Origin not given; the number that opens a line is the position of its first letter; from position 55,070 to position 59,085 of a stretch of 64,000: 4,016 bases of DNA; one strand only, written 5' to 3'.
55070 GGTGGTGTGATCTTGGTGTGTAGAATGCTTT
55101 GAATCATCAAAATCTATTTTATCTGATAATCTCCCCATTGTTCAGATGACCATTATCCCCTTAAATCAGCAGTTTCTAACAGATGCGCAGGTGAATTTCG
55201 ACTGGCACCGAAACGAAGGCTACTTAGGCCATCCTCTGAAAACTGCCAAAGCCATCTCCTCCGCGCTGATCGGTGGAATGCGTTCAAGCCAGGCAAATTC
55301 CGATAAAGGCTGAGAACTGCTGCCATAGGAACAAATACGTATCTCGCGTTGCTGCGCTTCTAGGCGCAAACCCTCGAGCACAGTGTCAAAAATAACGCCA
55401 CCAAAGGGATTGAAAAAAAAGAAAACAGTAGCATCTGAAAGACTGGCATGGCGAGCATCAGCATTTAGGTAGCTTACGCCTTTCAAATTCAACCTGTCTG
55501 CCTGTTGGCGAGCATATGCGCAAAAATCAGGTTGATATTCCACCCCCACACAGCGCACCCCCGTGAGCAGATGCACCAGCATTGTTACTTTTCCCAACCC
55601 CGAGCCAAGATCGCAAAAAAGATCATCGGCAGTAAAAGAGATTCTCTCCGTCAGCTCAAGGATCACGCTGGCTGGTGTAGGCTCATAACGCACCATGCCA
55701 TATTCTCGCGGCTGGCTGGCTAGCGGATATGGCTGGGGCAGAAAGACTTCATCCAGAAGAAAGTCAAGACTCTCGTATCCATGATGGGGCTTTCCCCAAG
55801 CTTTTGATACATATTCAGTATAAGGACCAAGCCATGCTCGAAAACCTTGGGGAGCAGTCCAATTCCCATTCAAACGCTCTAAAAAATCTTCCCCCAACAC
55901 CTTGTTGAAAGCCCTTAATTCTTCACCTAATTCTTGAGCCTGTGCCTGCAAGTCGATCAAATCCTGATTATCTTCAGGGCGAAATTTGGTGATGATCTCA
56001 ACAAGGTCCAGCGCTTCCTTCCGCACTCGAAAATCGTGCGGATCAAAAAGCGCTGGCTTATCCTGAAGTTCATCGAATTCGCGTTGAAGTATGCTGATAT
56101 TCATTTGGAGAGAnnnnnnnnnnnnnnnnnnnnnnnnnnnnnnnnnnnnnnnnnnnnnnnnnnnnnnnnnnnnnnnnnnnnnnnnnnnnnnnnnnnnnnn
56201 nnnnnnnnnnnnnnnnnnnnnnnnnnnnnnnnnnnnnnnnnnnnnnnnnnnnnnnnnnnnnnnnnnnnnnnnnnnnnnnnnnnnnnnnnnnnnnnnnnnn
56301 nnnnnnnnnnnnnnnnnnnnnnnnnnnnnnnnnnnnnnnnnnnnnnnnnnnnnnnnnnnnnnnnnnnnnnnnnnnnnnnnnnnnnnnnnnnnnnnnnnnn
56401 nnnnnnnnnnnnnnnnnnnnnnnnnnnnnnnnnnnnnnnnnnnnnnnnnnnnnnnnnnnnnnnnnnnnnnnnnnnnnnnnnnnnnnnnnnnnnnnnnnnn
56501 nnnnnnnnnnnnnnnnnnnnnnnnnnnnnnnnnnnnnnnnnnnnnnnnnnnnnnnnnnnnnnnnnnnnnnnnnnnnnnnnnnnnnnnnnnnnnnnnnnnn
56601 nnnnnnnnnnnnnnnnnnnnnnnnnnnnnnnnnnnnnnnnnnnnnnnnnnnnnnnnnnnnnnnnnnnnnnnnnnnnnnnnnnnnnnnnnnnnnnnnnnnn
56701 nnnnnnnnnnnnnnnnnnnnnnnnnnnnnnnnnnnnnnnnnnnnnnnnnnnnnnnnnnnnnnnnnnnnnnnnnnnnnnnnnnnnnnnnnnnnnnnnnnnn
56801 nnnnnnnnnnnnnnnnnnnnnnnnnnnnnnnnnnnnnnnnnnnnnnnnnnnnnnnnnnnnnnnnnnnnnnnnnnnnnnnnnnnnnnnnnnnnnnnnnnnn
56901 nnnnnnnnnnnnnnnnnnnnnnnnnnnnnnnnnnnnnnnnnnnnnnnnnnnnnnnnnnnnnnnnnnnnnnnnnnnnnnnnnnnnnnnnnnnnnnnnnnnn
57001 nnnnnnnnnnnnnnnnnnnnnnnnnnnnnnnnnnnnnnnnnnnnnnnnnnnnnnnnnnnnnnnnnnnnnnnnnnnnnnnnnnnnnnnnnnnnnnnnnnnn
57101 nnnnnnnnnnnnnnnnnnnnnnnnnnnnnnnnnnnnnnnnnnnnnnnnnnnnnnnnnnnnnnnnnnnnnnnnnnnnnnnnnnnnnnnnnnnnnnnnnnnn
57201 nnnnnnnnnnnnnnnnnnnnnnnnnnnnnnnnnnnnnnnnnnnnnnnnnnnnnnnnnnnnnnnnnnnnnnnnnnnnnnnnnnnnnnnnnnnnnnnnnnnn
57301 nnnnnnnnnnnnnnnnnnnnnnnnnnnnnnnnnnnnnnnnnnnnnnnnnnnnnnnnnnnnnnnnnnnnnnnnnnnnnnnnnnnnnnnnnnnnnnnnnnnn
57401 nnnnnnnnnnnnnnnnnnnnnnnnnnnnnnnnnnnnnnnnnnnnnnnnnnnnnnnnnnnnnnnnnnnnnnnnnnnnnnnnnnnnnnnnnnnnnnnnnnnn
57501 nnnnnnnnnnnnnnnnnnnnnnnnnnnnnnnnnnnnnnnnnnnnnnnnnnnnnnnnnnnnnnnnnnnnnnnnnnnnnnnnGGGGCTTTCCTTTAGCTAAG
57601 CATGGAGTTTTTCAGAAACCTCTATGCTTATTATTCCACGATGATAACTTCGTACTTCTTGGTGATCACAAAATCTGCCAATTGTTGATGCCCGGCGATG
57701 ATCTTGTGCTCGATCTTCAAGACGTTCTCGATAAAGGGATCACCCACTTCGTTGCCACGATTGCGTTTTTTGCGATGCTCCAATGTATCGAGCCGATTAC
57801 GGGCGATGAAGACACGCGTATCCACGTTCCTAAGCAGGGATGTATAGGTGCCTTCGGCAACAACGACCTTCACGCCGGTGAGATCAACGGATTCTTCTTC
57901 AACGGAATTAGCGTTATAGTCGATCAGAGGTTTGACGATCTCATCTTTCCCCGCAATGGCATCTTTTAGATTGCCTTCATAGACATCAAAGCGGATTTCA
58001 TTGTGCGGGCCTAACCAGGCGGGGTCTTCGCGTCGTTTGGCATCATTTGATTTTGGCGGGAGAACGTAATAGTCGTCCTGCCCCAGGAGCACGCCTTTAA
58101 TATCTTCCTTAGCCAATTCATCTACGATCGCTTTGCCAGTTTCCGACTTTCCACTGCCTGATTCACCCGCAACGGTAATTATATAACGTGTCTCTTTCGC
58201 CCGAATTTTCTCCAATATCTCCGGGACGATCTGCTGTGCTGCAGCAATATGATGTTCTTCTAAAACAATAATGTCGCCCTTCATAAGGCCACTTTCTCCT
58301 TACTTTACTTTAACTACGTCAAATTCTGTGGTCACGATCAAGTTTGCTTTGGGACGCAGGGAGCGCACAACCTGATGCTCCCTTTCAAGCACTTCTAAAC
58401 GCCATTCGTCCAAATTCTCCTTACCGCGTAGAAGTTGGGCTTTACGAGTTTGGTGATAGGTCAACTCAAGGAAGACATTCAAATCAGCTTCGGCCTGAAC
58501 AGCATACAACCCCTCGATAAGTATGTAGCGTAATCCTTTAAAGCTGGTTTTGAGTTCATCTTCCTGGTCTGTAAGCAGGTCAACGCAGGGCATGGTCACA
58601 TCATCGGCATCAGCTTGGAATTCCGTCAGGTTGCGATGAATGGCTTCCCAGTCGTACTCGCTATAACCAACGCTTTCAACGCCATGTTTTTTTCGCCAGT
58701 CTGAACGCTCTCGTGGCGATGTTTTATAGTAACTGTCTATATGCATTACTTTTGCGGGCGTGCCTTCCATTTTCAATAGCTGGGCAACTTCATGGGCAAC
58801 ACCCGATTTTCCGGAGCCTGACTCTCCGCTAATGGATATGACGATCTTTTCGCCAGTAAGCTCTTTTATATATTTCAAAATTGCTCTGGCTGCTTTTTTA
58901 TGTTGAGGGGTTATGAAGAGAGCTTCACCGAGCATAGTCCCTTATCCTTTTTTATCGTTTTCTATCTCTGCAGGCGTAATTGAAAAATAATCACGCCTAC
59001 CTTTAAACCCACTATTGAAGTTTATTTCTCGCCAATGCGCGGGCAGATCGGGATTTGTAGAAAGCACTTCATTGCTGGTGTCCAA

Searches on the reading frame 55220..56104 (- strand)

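Call 47: search_protein_families(library=pfam, proteins=[window:55220-56104:-], max_evalue=0.000001)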
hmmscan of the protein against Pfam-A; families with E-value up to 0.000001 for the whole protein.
window:55220-56104:- (294 aa): 1 family
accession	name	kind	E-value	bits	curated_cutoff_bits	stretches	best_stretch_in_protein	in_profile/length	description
PF08123.19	DOT1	-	6.1e-09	36.2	23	1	144-206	27-90/205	Histone methylation protein DOT1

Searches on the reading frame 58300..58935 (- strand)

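Call 47: search_protein_families(library=pfam, proteins=[window:58300-58935:-], max_evalue=0.000001)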
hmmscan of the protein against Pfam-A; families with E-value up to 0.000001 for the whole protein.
window:58300-58935:- (211 aa): 1 family
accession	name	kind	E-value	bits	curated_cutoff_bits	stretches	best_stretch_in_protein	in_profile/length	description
PF00485.24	PRK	-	8.4e-10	39.2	22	1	32-152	1-131/196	Phosphoribulokinase / Uridine kinase family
